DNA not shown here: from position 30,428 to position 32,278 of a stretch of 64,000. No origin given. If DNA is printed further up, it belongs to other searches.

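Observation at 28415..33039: Compact operon coupling a cytoplasmic [NiFe]-hydrogenase directly to MetV-MetF: candidate H2:methylene-THF oxidoreductase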

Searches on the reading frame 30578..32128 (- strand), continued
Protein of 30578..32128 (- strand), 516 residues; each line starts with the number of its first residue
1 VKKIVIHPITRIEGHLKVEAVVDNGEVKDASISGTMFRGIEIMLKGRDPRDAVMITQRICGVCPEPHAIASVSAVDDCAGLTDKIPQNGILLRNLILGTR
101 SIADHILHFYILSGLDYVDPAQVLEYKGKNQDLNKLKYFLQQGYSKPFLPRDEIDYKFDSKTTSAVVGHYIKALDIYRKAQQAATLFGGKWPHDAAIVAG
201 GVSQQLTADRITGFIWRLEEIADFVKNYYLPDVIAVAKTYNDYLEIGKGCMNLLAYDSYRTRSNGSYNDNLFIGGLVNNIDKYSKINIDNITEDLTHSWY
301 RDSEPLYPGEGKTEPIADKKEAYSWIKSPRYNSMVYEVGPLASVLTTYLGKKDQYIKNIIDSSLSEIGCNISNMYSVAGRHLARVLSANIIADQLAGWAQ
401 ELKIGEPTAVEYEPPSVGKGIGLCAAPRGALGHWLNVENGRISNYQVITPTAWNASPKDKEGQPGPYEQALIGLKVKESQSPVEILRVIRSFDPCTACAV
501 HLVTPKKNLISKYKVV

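Call 24: search_solved_structures(query=window:30578-32128:-, max_evalue=1e-10)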
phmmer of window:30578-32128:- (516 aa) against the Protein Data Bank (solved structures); distinct sequences matched with E-value up to 1e-10: 68 (the best 60 are shown).
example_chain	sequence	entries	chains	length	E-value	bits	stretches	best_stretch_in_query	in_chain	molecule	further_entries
1frf_L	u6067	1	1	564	1.1e-106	360.5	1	4-515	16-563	[NI-FE] HYDROGENASE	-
5jsu_B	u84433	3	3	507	5.2e-106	358.4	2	140-507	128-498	Periplasmic [NiFeSe] hydrogenase, large subunit, selenocysteine-containing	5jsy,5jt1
1h2a_L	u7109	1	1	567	7.6e-106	357.8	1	4-515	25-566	HYDROGENASE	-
5jsh_B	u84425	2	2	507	1.7e-104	353.4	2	140-507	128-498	Periplasmic [NiFeSe] hydrogenase, large subunit, selenocysteine-containing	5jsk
6rtp_B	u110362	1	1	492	2.4e-104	352.9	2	140-501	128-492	Periplasmic [NiFeSe] hydrogenase, large subunit, selenocysteine-containing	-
6z8o_B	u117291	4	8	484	5.8e-104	351.6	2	140-501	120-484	Periplasmic [NiFeSe] hydrogenase, large subunit, selenocysteine-containing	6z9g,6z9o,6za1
6ru9_B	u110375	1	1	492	6.3e-104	351.5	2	140-501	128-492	Periplasmic [NiFeSe] hydrogenase, large subunit, selenocysteine-containing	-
6z8m_B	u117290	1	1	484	1.5e-103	350.2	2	140-501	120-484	Periplasmic [NiFeSe] hydrogenase, large subunit, selenocysteine-containing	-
4u9h_L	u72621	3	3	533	1.5e-103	350.2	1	4-501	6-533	Periplasmic [NiFe] hydrogenase large subunit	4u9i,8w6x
6ruc_B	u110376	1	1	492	1.6e-103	350.1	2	140-501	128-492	Periplasmic [NiFeSe] hydrogenase, large subunit, selenocysteine-containing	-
5xle_L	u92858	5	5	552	1.8e-103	350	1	4-501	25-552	Periplasmic [NiFe] hydrogenase large subunit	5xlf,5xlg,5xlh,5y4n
1h2r_L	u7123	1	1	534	2e-103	349.8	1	4-501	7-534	PROTEIN (PERIPLASMIC [NIFE] HYDROGENASE LARGE SUBUNIT)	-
1ubh_L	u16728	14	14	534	2.1e-103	349.8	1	4-501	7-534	Periplasmic [NiFe] hydrogenase large subunit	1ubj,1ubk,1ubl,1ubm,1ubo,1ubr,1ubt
3ze6_B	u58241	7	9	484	2.1e-103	349.8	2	140-501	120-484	PERIPLASMIC [NIFESE] HYDROGENASE, LARGE SUBUNIT, SELENOCYS SELENOCYSTEINE-CONTAINING | PERIPLASMIC [NIFESE] HYDROGENASE, LARGE SUBUNIT, SELENOCYSTEINE-CONTAININ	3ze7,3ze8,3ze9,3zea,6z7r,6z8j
2wpn_B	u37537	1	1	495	2.3e-103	349.6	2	140-501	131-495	PERIPLASMIC [NIFESE] HYDROGENASE, LARGE SUBUNIT, SELENOCYSTEINE-CONTAINING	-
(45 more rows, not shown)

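Call 41: search_protein_families(library=pfam, proteins=[L037:437-835:+, L056:13263-15974:-, L054:6391-8301:+, L062:8181-9074:+, L029:8302-9066:+, L031:4683-6443:+, L060:12761-13258:+, L036:3463-4824:+, L063:352-1224:+, L029:3190-4434:+], max_evalue=0.0001)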
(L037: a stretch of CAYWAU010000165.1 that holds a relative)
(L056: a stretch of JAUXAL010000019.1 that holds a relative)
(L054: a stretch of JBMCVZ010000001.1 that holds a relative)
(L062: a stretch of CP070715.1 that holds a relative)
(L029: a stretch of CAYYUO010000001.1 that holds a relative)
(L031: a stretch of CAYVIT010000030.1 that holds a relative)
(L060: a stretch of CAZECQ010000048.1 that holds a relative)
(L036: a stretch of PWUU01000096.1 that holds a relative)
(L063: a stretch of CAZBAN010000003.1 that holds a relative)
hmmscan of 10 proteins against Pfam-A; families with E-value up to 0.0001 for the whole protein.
L037:437-835:+ (133 aa): 1 family
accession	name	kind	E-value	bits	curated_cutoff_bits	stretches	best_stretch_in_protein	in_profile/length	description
PF00072.30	Response_reg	-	1.6e-23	83.4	30.2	1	7-123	1-110/111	Response regulator receiver domain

L056:13263-15974:- (904 aa): 8 families
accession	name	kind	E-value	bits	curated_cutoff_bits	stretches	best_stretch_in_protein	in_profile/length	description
PF00384.28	Molybdopterin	-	4.9e-90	302.5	24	1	282-705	1-352/353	Molybdopterin oxidoreductase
PF01568.27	Molydop_binding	-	9.2e-35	119.5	26.8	1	788-894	1-110/110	Molydopterin dinucleotide binding domain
PF13510.11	Fer2_4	-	4.1e-20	72.1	22.8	1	3-78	3-81/82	2Fe-2S iron-sulfur cluster binding domain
PF10588.14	NADH-G_4Fe-4S_3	-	1.8e-14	53.4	27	1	85-121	1-37/40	NADH-ubiquinone oxidoreductase-G iron-sulfur binding region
PF04879.21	Molybdop_Fe4S4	-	1.1e-12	48.2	22.7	1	225-278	3-54/55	Molybdopterin oxidoreductase Fe4S4 domain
PF22117.2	Fer4_Nqo3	-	7.9e-08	32.8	27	1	147-209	7-66/67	NADH-quinone oxidoreductase subunit 3, ferredoxin-like domain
PF00037.32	Fer4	-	7.9e-08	32.3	21.1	1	190-210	4-24/24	4Fe-4S binding domain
PF12838.12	Fer4_7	-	1.5e-07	32.2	27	1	150-208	1-52/52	4Fe-4S dicluster domain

L054:6391-8301:+ (637 aa): 6 families
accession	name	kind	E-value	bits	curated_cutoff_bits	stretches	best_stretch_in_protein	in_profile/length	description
PF01512.22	Complex1_51K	-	6.9e-47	159.5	31.2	1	179-349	2-149/150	Nuo51 FMN-binding domain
PF10589.14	NADH_4Fe-4S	-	2.2e-32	111.2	23.5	1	460-544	1-85/85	NADH-ubiquinone oxidoreductase-F iron-sulfur binding region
PF10531.15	SLBB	-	2.6e-06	27.6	27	1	372-421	1-53/55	SLBB domain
PF14697.11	Fer4_21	-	2.6e-05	24.7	35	1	571-610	10-52/59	4Fe-4S dicluster domain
PF13187.11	Fer4_9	-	4.4e-05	23.9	27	1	568-610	2-48/52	4Fe-4S dicluster domain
PF25160.1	LdpA_Fe-S-bd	-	5.6e-05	23.3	27.6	1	565-612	2-41/49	LdpA Fe-S cluster-binding domain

L062:8181-9074:+ (298 aa): 2 families
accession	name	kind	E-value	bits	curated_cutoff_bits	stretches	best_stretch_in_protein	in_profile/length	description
PF02882.25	THF_DHG_CYH_C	-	1.1e-69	233.3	27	1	123-291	1-159/160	Tetrahydrofolate dehydrogenase/cyclohydrolase, NAD(P)-binding domain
PF00763.28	THF_DHG_CYH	-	5.6e-44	149.5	32.8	1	6-120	1-115/115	Tetrahydrofolate dehydrogenase/cyclohydrolase, catalytic domain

L029:8302-9066:+ (255 aa): 4 families
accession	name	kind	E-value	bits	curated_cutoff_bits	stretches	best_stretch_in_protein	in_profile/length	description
PF01656.29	CbiA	-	9.9e-18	64.7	25.4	1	5-233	2-125/125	CobQ/CobB/MinD/ParA nucleotide binding domain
PF13614.12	AAA_31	-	1.6e-11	44.9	27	1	3-183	2-170/177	AAA domain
PF00142.24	Fer4_NifH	-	2.8e-07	30.7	25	0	154-249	142-240/271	4Fe-4S iron sulfur cluster binding proteins, NifH/frxC family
PF02374.21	ArsA_ATPase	-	9.1e-06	25.5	24.3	1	2-52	1-52/305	Anion-transporting ATPase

L031:4683-6443:+ (587 aa): 1 family
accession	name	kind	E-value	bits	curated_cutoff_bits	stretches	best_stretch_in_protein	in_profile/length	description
PF01268.25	FTHFS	-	2e-226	753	27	1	9-587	2-556/556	Formate--tetrahydrofolate ligase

L060:12761-13258:+ (166 aa): 1 family
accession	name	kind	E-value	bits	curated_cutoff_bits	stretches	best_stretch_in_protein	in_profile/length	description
PF01257.25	2Fe-2S_thioredx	-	3e-48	163.8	24.8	1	16-158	3-144/145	Thioredoxin-like [2Fe-2S] ferredoxin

L036:3463-4824:+ (454 aa): 2 families
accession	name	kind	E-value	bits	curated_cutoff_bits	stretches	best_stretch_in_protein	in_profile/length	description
PF03599.22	CdhD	-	8e-84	282.1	24.8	1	65-443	2-385/387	CO dehydrogenase/acetyl-CoA synthase delta subunit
PF04060.18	FeS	-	3.3e-08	33.6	23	1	18-45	6-33/33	Putative Fe-S cluster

L063:352-1224:+ (291 aa): 1 family
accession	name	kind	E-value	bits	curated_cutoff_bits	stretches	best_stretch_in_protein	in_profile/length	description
PF00809.28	Pterin_bind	-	3e-18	66.8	25.5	1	22-216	18-231/244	Pterin binding enzyme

L029:3190-4434:+ (415 aa): 2 families
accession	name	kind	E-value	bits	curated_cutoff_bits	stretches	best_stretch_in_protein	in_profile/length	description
PF19436.4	ACS_CODH_B_C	-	1.6e-79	267.4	25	1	177-408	1-240/245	ACS/CODH beta subunit C-terminal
PF03598.20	CdhC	-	6.3e-54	182.5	24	1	6-166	2-155/155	CO dehydrogenase/acetyl-CoA synthase complex beta subunit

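Call 42: search_protein_families(library=pfam, proteins=[L007:8073-9236:+, L021:11627-13507:+, L065:13294-13950:+, L065:14101-14721:+, L018:187-4653:+, L022:6941-8905:+, L035:5601-6416:+, L060:1689-2645:+, L025:2285-3385:+, L025:3407-4744:+], max_evalue=0.0001)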
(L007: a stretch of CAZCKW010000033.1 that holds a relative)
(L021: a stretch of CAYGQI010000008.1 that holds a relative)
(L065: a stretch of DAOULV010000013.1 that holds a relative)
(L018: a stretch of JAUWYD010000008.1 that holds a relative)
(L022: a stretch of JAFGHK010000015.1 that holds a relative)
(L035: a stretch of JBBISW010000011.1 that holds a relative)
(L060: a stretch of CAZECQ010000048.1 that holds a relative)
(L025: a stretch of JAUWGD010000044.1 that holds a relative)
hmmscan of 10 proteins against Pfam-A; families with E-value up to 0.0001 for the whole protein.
L007:8073-9236:+ (388 aa): 3 families
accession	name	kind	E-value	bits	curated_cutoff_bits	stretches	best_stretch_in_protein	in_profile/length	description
PF02518.31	HATPase_c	-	1.8e-27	96.4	26.4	1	262-370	3-109/111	Histidine kinase-, DNA gyrase B-, and HSP90-like ATPase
PF00512.31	HisKA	-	2.1e-09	37.7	26.9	1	152-215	5-65/66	His Kinase A (phospho-acceptor) domain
PF00027.35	cNMP_binding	-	2.3e-09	37.6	27.5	1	32-122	2-88/89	Cyclic nucleotide-binding domain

L021:11627-13507:+ (627 aa): 4 families
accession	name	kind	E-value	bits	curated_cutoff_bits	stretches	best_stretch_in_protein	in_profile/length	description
PF02518.31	HATPase_c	-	2e-29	102.7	26.4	1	507-617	3-110/111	Histidine kinase-, DNA gyrase B-, and HSP90-like ATPase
PF00512.31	HisKA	-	4.5e-17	62.3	26.9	1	392-459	2-66/66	His Kinase A (phospho-acceptor) domain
PF00027.35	cNMP_binding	-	4.2e-12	46.3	27.5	1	32-123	3-89/89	Cyclic nucleotide-binding domain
PF25323.1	6TM_PilS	-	6.3e-07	29.7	27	1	166-336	4-163/189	PilS-like transmembrane domain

L065:13294-13950:+ (219 aa): 1 family
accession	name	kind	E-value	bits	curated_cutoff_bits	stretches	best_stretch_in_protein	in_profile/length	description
PF12654.12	DUF3786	-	1.8e-49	168.1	27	1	39-210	6-174/176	Domain of unknown function (DUF3786)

L065:14101-14721:+ (207 aa): 1 family
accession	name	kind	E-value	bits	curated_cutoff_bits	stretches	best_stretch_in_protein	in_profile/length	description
PF12804.13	NTP_transf_3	-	2.2e-33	116.1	27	1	12-157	2-150/160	MobA-like NTP transferase domain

L018:187-4653:+ (1489 aa): 23 families
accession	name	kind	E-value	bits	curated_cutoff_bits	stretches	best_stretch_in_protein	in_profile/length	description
PF07992.20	Pyr_redox_2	-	1.4e-51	176.1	26.1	4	255-550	2-291/291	Pyridine nucleotide-disulphide oxidoreductase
PF13450.12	NAD_binding_8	-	1.3e-23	83.5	21.9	3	1072-1111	1-40/68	NAD(P)-binding Rossmann-like domain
PF14691.11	Fer4_20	-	3.3e-21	75.6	25.8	1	162-238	30-109/113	Dihydroprymidine dehydrogenase domain II, 4Fe-4S cluster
PF00070.33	Pyr_redox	-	3.6e-19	69.5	22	1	383-457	1-78/82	Pyridine nucleotide-disulphide oxidoreductase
PF12831.13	FAD_oxidored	-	2.6e-18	67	27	2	14-51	2-39/416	FAD dependent oxidoreductase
PF00890.30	FAD_binding_2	-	1.7e-16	60.9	20.4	2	1070-1106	2-38/414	FAD binding domain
PF13738.12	Pyr_redox_3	-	7.7e-16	58.6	30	0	342-533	130-304/305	Pyridine nucleotide-disulphide oxidoreductase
PF01946.23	Thi4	-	1.2e-12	48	26.2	0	14-53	20-60/235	Thi4 family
PF01266.30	DAO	-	1.4e-11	45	27.9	0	1071-1104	3-41/353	FAD dependent oxidoreductase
PF01262.27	AlaDh_PNT_C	-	6.4e-11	42.5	23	0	11-58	28-72/214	Alanine dehydrogenase/PNT, C-terminal domain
PF03486.20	HI0933_like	-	2.7e-10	40.6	50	0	1070-1106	3-39/244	HI0933-like protein Rossmann domain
PF12838.12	Fer4_7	-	1.9e-09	38.3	27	1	1411-1464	1-52/52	4Fe-4S dicluster domain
PF13241.12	NAD_binding_7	-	2.1e-09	38.3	22.1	0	381-424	7-53/104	Putative NAD(P)-binding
PF00037.32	Fer4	-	5.7e-09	35.9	21.1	1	108-125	2-19/24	4Fe-4S binding domain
PF01494.25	FAD_binding_3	-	1.2e-08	35.1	22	0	1070-1101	4-35/349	FAD binding domain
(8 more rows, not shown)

L022:6941-8905:+ (655 aa): 9 families
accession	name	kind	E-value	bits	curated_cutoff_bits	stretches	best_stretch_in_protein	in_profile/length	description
PF02754.22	CCG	-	8.7e-33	112.7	20.6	2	414-500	1-85/85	Cysteine-rich domain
PF13237.11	Fer4_10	-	2e-10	40.9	25.5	1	268-347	4-53/53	4Fe-4S dicluster domain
PF13183.11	Fer4_8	-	2.2e-10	41.4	27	1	271-349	3-67/68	4Fe-4S dicluster domain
PF13187.11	Fer4_9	-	3.8e-10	40.1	27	1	273-347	2-48/52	4Fe-4S dicluster domain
PF12797.12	Fer4_2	-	5.7e-07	29.5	24.5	1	264-285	1-22/22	4Fe-4S binding domain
PF12838.12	Fer4_7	-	3.1e-06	28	27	1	272-348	1-50/52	4Fe-4S dicluster domain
PF13534.11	Fer4_17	-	3.9e-06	27.7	22.2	1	272-348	1-58/61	4Fe-4S dicluster domain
PF17179.9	Fer4_22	-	3e-05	25.2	27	0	231-286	38-94/95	4Fe-4S dicluster domain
PF13746.11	Fer4_18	-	5.6e-05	23.8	27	0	327-351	52-76/114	4Fe-4S dicluster domain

L035:5601-6416:+ (272 aa): 2 families
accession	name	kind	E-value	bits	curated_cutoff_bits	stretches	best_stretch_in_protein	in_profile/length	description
PF01557.24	FAA_hydrolase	-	4.8e-68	229.5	23.9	1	74-269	1-214/214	Fumarylacetoacetate (FAA) hydrolase C-terminal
PF10370.14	Rv2993c-like_N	-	2.1e-10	41.7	21.3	1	14-69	2-50/50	Rv2993c-like, N-terminal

L060:1689-2645:+ (319 aa): 1 family
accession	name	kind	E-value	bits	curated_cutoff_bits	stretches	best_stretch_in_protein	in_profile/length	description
PF03599.22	CdhD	-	1.7e-33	116.4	24.8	1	27-263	5-223/387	CO dehydrogenase/acetyl-CoA synthase delta subunit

L025:2285-3385:+ (367 aa): 1 family
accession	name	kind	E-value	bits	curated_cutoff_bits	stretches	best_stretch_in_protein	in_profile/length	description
PF01012.27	ETF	-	1.6e-37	129.5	26.7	1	120-293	2-163/181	Electron transfer flavoprotein domain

L025:3407-4744:+ (446 aa): 11 families
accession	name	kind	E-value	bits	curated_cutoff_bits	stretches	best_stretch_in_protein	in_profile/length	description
PF01012.27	ETF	-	8.3e-44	150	26.7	1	114-292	1-179/181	Electron transfer flavoprotein domain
PF00766.25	ETF_alpha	-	5.3e-36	122.9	27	1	316-395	2-81/81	Electron transfer flavoprotein FAD-binding domain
PF00037.32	Fer4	-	1.1e-10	41.3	21.1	1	46-69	1-24/24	4Fe-4S binding domain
PF12838.12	Fer4_7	-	3.1e-09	37.6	27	1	21-67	1-52/52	4Fe-4S dicluster domain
PF12837.12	Fer4_6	-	5.4e-08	32.8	25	1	48-68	4-24/24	4Fe-4S binding domain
PF13237.11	Fer4_10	-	6.7e-08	32.8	25.5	1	46-81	2-22/53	4Fe-4S dicluster domain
PF14697.11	Fer4_21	-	9.9e-08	32.4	35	1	20-69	6-58/59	4Fe-4S dicluster domain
PF13484.11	Fer4_16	-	1.2e-07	32.9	30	1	53-98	2-48/66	4Fe-4S double cluster binding domain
PF12797.12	Fer4_2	-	2.4e-07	30.7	24.5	1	46-65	3-22/22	4Fe-4S binding domain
PF13187.11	Fer4_9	-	3.7e-07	30.5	27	1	21-68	1-52/52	4Fe-4S dicluster domain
PF25160.1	LdpA_Fe-S-bd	-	1e-05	25.6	27.6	1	24-70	4-45/49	LdpA Fe-S cluster-binding domain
